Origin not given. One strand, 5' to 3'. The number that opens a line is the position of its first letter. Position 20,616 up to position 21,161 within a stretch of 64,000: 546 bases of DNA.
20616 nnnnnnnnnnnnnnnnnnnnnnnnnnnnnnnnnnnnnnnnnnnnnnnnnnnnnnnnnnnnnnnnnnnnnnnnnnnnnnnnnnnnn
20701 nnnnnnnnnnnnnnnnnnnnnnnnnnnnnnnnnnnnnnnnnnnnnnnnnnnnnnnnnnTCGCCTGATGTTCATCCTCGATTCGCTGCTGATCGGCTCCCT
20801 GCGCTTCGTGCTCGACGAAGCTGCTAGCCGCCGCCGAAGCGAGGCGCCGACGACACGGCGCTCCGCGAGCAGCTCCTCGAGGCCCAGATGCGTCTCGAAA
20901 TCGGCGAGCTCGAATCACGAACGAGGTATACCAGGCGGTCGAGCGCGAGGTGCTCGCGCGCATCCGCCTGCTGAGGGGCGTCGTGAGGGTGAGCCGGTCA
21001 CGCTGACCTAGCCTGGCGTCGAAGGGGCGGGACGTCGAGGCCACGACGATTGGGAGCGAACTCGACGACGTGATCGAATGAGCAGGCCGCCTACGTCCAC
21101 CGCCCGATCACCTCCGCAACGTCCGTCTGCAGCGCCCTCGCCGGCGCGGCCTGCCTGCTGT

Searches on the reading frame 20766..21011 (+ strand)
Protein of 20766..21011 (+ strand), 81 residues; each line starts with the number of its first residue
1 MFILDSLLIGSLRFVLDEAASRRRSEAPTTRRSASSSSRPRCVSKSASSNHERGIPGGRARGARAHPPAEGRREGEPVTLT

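Call 10: search_protein_families(library=pfam, proteins=[window:20766-21011:+], max_evalue=0.01)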
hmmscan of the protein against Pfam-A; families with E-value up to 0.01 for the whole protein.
window:20766-21011:+ (81 aa): 1 family
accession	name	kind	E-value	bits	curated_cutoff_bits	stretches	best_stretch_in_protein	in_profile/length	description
PF15179.11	Myc_target_1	-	0.0095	16.3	31.1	0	7-50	33-73/193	Myc target protein 1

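Call 17: search_protein_families(library=pfam, proteins=[window:20766-21008:+], max_evalue=10)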
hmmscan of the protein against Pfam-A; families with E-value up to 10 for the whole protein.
window:20766-21008:+ (81 aa): 1 family
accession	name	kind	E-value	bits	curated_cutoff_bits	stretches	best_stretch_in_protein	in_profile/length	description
PF15179.11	Myc_target_1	-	0.0095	16.3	31.1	1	7-50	33-73/193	Myc target protein 1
